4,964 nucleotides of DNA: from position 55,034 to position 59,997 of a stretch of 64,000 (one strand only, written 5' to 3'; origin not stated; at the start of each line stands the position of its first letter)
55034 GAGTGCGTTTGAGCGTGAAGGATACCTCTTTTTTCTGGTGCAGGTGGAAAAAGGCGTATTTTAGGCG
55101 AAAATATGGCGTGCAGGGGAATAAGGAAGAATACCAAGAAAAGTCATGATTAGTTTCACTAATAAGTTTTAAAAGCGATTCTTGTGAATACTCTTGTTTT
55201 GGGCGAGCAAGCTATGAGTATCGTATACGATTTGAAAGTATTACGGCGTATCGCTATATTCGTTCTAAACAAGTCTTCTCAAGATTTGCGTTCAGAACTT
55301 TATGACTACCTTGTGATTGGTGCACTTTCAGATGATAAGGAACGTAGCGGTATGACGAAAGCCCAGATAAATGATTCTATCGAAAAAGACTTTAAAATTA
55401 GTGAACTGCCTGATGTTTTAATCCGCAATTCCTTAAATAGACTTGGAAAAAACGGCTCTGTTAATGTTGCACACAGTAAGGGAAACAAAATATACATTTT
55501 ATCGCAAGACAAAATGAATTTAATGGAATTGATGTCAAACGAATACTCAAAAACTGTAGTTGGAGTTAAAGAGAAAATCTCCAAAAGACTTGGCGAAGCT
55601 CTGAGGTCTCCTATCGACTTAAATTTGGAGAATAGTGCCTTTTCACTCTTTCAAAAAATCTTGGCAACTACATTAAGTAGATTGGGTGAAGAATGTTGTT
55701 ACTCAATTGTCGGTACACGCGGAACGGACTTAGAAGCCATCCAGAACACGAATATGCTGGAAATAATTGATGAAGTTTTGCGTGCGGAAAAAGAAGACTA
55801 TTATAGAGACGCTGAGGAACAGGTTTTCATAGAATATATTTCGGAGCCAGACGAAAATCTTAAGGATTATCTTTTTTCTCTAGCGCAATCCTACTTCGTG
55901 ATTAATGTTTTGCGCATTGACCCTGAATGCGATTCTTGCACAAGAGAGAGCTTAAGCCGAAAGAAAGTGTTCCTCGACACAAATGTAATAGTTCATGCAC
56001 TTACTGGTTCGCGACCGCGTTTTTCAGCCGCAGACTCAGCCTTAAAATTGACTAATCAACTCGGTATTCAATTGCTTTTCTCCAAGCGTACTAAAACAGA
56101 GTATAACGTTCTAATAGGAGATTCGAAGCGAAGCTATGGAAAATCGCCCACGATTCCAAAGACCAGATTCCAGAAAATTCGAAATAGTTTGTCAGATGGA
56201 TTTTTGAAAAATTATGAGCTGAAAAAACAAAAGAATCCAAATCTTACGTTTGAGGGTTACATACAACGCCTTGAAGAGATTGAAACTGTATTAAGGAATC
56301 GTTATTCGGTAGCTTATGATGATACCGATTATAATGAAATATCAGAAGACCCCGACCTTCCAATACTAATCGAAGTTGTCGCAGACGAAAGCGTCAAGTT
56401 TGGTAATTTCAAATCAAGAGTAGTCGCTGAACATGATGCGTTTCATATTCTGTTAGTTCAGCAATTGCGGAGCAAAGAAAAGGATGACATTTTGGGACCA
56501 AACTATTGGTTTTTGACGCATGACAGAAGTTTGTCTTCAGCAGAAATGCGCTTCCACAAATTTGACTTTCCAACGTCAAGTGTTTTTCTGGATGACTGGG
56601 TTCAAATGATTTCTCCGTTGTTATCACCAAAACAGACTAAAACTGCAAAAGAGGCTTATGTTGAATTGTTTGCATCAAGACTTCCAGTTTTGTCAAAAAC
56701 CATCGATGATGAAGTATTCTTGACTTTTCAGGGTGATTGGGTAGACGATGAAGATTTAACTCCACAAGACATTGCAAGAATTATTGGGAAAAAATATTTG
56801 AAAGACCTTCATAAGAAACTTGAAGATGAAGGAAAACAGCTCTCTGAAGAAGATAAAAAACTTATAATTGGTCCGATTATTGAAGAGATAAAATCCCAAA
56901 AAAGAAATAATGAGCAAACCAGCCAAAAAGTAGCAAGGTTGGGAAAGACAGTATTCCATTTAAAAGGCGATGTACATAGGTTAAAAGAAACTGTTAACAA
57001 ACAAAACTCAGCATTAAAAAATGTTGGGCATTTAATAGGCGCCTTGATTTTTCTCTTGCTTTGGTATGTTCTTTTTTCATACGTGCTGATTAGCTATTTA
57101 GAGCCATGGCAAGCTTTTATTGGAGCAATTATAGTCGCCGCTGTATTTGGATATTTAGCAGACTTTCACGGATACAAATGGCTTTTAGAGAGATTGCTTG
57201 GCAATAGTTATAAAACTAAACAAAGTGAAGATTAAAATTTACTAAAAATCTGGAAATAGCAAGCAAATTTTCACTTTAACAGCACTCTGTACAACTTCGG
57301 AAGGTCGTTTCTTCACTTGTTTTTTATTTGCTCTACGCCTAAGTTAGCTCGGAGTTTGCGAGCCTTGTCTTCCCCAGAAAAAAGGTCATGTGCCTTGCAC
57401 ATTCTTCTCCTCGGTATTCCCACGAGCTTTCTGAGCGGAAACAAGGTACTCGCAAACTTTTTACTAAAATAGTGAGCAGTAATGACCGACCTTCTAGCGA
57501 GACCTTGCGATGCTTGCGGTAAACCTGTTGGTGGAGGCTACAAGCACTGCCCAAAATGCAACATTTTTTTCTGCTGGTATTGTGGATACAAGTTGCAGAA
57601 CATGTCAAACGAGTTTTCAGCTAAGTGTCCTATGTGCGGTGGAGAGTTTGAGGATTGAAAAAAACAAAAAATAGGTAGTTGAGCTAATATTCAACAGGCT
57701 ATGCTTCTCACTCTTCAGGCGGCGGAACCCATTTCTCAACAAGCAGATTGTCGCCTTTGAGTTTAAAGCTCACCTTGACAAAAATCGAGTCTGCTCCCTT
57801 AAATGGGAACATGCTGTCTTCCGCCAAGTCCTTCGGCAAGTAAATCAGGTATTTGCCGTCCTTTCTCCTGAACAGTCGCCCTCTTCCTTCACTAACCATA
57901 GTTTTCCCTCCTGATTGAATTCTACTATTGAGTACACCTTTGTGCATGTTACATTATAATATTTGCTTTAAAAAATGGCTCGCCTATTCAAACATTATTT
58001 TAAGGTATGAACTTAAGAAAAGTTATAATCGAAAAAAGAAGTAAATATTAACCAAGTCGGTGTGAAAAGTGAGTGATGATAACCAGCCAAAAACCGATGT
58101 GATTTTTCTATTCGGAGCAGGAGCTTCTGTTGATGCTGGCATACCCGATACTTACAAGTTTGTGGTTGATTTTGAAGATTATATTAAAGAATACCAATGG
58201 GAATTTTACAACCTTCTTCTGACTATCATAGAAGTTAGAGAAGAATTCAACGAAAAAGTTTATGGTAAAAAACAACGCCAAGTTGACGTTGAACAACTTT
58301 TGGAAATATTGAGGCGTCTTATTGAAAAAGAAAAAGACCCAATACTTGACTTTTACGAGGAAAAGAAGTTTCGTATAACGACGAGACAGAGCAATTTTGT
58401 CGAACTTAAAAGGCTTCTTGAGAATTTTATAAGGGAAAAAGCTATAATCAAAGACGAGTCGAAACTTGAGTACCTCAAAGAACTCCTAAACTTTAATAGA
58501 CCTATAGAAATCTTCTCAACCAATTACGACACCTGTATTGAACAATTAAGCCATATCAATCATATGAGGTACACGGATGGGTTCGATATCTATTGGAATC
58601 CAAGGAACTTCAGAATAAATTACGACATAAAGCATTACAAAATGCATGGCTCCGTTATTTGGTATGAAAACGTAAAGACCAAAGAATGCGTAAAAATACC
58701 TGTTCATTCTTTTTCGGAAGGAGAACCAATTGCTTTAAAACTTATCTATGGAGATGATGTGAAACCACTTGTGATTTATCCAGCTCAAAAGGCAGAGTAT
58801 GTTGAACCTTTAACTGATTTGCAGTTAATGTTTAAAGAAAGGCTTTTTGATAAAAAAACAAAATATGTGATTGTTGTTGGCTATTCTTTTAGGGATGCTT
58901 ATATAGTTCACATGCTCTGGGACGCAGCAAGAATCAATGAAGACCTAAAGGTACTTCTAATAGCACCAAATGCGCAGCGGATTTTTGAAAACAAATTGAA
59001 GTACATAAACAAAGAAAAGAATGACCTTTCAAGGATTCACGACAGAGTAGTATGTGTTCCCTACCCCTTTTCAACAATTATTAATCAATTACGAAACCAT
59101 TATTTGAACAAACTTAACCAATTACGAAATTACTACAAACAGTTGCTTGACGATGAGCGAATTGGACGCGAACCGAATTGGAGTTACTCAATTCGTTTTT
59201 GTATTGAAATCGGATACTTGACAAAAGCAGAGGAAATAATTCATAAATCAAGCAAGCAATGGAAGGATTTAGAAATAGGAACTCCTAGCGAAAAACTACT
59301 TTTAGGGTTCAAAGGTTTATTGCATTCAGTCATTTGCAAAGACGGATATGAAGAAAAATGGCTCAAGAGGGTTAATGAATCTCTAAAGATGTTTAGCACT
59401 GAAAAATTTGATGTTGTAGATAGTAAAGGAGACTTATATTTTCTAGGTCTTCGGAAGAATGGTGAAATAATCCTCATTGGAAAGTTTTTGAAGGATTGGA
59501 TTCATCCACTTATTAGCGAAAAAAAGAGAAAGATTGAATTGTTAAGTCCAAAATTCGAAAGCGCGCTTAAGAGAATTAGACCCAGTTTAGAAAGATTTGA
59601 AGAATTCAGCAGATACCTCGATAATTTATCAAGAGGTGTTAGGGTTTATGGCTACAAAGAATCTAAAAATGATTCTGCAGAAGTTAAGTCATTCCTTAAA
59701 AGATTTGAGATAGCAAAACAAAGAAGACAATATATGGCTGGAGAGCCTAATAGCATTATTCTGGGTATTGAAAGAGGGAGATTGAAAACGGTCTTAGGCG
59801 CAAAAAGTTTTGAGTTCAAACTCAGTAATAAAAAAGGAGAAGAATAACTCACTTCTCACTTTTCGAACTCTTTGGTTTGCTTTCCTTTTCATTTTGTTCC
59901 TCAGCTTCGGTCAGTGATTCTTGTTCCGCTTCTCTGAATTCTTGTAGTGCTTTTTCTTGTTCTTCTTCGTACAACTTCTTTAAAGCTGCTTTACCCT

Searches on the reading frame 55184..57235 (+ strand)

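Call 48: search_protein_families(library=pfam, proteins=[window:55184-57235:+], max_evalue=0.001)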
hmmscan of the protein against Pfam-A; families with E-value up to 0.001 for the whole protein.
window:55184-57235:+ (683 aa): 2 families
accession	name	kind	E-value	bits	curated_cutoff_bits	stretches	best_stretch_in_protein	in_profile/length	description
PF13470.12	PIN_3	-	1.8e-05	26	27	1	261-322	1-61/115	PIN domain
PF00538.25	Linker_histone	-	0.00039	21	22.4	0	40-99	4-65/74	linker histone H1 and H5 family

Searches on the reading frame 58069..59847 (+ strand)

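Call 48: search_protein_families(library=pfam, proteins=[window:58069-59847:+], max_evalue=0.001)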
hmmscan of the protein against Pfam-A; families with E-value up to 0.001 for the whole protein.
window:58069-59847:+ (592 aa): 1 family
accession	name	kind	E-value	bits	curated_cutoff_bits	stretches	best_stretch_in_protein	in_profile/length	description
PF13289.12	SIR2_2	-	1.9e-07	31.7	24.5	1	147-305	2-125/141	SIR2-like domain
